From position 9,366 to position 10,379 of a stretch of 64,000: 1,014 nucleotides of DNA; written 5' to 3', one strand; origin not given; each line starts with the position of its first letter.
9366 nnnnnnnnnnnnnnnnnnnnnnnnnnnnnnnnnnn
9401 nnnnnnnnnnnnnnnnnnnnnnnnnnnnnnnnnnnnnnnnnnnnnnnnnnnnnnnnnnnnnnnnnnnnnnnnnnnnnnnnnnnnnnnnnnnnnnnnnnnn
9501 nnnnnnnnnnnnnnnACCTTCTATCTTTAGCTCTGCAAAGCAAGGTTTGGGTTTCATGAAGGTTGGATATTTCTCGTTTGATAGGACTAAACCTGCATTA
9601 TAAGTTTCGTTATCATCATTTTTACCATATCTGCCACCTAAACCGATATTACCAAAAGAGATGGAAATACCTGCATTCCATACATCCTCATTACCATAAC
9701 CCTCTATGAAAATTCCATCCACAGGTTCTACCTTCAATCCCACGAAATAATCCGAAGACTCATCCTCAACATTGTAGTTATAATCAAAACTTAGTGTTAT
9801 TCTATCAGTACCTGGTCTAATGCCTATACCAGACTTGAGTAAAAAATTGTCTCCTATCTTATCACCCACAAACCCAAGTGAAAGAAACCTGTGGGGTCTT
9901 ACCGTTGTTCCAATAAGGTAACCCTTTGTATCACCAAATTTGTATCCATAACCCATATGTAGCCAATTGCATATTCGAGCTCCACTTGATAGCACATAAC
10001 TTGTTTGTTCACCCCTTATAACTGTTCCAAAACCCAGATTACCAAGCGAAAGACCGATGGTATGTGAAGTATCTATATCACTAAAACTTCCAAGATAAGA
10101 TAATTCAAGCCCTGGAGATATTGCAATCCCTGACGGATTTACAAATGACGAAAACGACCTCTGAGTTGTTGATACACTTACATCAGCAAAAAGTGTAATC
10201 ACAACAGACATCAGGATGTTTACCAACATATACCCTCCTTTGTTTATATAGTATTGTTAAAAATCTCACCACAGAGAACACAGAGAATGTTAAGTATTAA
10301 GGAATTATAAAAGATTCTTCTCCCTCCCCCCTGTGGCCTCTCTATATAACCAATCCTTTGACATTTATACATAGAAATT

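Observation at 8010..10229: SppA protease fused to an N-terminal beta-barrel-like domain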

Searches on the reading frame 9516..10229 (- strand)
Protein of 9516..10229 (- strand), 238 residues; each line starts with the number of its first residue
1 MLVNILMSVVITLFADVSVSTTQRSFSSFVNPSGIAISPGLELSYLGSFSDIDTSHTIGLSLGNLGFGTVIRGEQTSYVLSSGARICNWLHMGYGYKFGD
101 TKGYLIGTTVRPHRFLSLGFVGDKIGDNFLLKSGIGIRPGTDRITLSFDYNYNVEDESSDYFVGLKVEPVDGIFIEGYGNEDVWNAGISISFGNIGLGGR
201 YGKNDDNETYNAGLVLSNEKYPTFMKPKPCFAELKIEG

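Call 6: find_homologous_proteins(query=window:9516-10229:-, max_evalue=0.01)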
Query seq(238 aa) (238 aa): 2 proteins with E <= 0.01 among 364 candidates.
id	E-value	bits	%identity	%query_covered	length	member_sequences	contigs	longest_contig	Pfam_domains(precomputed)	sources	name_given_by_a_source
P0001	1.3e-57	213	98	44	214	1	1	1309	-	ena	-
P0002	1.0e-47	181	56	66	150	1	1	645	-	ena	-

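Call 16: search_protein_families(library=pfam, alignment_id=A2, max_evalue=1)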
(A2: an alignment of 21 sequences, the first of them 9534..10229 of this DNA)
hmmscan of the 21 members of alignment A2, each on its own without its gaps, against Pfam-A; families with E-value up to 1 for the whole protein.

A. member 1, window:9534-10229:- (232 aa): 2 families
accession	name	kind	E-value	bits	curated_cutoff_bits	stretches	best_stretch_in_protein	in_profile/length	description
PF07252.16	DUF1433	-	0.0046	17.6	30.8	1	142-182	7-45/88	Protein of unknown function (DUF1433)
PF13609.12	Porin_4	-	0.043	14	27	1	61-210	90-243/310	Gram-negative porin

B. families by the number of members that match (of 21 scanned): 4 families
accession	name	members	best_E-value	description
PF13609.12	Porin_4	6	0.00029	Gram-negative porin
PF07252.16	DUF1433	1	0.0046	Protein of unknown function (DUF1433)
PF03687.19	UPF0164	1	0.03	Uncharacterised protein family (UPF0164)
PF11751.14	PorP_SprF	1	0.13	Type IX secretion system membrane protein PorP/SprF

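Call 17: search_solved_structures(query=A2, max_evalue=10)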
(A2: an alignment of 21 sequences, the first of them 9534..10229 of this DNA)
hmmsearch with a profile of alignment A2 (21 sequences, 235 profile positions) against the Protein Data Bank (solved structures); distinct sequences matched with E-value up to 10: 1.
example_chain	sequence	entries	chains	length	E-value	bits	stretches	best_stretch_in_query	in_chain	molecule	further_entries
6h3i_F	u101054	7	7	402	0.24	14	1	7-42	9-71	PorV | Type IX secretion system protein PorV domain-containing protein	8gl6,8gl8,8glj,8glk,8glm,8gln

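Call 21: predict_structure(alignment_id=A2)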
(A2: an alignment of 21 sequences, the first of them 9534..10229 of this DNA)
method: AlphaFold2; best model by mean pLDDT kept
length: 232 residues; sequences in the alignment: 21
mean_pLDDT: 87.3   pTM: 0.79
mean pLDDT of the five models: 87.3, 86.8, 86.6, 86.4, 85.6
residues with pLDDT >= 90: 153; 70-90: 59; 50-70: 5; < 50: 15
segments of 3 or more residues with pLDDT < 50: 1-15
pLDDT, mean of each block of 10 residues (from residue 1): 34 57 87 91 92 90 95 93 95 96 96 94 92 94 93 92 93 91 90 90 87 91 79 65
secondary structure, 60 per line:
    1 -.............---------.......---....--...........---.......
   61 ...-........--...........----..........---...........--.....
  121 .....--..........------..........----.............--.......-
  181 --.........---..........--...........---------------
elements in order: H2-14 H24-30 H34-37 E40-50 E54-63 E65-72 E75-85 E90-99 E103-113 E116-125 E128-137 E144-153 E158-170 E173-179 E183-191 E195-204 E207-217

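Call 23: search_protein_representatives(alignment_id=A2)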
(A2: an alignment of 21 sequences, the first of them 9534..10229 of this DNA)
Query: 21 sequences, 235 profile positions. Proteins with E-value up to 0.001 (for the whole library): 1851; up to 1e-10: 863; up to 1e-30: 70. The best 150 are listed.
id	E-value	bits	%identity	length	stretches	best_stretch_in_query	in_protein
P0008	1.3e-80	286.5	-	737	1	1-234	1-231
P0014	2.0e-71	256.5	-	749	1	2-235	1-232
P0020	7.9e-69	248.0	-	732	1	4-234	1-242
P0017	9.1e-68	244.5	-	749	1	2-235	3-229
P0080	1.5e-45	171.8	-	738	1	7-232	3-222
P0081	9.9e-44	165.8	-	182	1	3-175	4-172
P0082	9.4e-43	162.6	-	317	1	9-233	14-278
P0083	1.5e-42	162.0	-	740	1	6-229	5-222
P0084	6.4e-42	159.9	-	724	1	9-232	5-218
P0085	7.5e-42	159.7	-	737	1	6-220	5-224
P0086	1.5e-41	158.7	-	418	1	14-232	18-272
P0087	2.4e-41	158.0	-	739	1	3-234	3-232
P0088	6.3e-41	156.7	-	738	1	11-232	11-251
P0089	2.1e-40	154.9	-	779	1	6-233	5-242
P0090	2.3e-40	154.8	-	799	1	14-233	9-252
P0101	1.6e-36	142.2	-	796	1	7-234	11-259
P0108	7.9e-36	140.0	-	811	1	6-231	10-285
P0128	1.3e-32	129.4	-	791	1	8-235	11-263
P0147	2.0e-30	122.3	-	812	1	14-227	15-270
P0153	5.2e-30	120.9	-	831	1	14-210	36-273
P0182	5.1e-28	114.4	-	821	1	27-225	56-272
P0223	7.9e-26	107.3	-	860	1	15-227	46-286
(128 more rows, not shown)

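Call 62: search_solved_structures(query=A6, max_evalue=10, show_alignments=2)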
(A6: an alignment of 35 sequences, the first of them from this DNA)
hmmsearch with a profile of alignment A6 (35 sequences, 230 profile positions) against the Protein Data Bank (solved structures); distinct sequences matched with E-value up to 10: 0.

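Call 63: search_protein_families(library=pfam, alignment_id=A6, max_evalue=1)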
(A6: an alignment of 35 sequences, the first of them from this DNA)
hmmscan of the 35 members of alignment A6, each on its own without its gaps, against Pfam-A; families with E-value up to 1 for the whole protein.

A. member 1, seq(206 aa): 2 families
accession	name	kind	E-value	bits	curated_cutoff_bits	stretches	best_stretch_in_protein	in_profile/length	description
PF07252.16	DUF1433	-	0.0039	17.9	30.8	1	126-166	7-45/88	Protein of unknown function (DUF1433)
PF13609.12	Porin_4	-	0.018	15.3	27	1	45-194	90-243/310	Gram-negative porin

B. families by the number of members that match (of 35 scanned): 9 families
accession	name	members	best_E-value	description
PF13729.12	TraF_2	6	0.00024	F plasmid transfer operon, TraF, protein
PF13609.12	Porin_4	2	0.0091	Gram-negative porin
PF13505.12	OMP_b-brl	1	0.00038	Outer membrane protein beta-barrel domain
PF07252.16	DUF1433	1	0.0039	Protein of unknown function (DUF1433)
PF05953.17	Allatostatin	1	0.064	Allatostatin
PF04338.18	DUF481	1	0.12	Protein of unknown function, DUF481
PF01225.30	Mur_ligase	1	0.14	Mur ligase family, catalytic domain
PF18417.6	LodA_C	1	0.22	L-lysine epsilon oxidase C-terminal domain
PF16843.10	Get5_bdg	1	0.22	Binding domain to Get4 on Get5, Golgi to ER traffic protein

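Call 64: list_cluster_members(proteins=[P0080, P0088, P0090, P0101, P0108, P0128, P0147, P0153, P0182, P0223])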
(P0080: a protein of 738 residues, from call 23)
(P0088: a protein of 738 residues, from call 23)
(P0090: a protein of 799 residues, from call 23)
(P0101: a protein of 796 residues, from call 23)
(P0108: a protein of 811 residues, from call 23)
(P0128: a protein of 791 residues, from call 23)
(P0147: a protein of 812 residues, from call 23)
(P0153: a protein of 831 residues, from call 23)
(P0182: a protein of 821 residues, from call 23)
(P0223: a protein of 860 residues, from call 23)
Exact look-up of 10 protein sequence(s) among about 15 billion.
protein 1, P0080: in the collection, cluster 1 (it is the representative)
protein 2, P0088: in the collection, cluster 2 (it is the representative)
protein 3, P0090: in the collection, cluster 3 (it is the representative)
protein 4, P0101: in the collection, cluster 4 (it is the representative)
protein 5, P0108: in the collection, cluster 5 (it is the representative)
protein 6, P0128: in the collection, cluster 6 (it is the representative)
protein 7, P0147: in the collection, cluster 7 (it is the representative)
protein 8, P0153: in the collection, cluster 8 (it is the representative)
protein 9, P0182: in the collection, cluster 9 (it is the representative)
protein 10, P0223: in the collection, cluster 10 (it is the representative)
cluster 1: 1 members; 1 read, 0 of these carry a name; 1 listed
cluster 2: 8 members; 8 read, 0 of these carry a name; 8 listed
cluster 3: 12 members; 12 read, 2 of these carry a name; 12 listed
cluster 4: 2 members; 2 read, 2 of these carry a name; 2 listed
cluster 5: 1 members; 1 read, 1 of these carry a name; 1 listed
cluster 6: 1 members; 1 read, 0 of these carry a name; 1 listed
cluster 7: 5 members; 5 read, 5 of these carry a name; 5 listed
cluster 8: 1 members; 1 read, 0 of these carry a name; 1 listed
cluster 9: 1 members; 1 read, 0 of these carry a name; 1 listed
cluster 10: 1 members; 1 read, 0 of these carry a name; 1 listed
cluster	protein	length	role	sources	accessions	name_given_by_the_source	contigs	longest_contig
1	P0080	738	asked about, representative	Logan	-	-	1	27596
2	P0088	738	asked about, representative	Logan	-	-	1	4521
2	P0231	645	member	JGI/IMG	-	-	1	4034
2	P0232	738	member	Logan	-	-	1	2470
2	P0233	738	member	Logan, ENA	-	-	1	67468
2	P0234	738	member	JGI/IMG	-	-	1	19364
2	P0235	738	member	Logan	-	-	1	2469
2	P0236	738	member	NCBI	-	-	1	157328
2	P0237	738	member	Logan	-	-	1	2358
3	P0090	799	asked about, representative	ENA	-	-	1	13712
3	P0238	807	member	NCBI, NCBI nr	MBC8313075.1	MAG: signal peptide peptidase SppA [Candidatus Cloacimonetes bacterium] | signal peptide peptidase SppA [Candidatus Cloacimonadota bacterium]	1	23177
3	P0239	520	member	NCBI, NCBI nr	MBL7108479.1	MAG: S49 family peptidase, partial [Candidatus Cloacimonetes bacterium] | S49 family peptidase [Candidatus Cloacimonadota bacterium]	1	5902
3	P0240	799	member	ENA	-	-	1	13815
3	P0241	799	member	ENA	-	-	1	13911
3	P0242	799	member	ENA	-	-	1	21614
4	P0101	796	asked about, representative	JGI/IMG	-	protease-4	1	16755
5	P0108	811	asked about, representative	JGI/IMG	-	protease-4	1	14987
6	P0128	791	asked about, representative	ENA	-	-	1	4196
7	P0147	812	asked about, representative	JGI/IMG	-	protease-4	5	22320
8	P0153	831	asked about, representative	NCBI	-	-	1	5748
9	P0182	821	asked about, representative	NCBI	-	-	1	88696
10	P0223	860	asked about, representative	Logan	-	-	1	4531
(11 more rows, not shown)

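Call 75: find_homologous_proteins(query=A6, max_evalue=1e-35)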
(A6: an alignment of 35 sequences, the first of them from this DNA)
Query A6 (35 sequences) (206 aa, profile of the alignment): 6 proteins with E <= 1e-35 among 8000 candidates.
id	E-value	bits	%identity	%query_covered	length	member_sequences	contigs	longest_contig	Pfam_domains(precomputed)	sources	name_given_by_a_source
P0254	6.0e-47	178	28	51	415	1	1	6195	PF01343.24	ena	-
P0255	1.1e-46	177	33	67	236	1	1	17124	-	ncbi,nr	ncbi:MAG TPA: hypothetical protein VK870_01385, partial [Ignavibacteriaceae bacterium]|nr:hypothetic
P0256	2.7e-44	169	28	52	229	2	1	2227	-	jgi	-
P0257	8.2e-44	168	36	55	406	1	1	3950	PF01343.24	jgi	jgi:protease-4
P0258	6.4e-38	148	25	63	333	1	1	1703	-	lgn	-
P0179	4.9e-36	142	26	86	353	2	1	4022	-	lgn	-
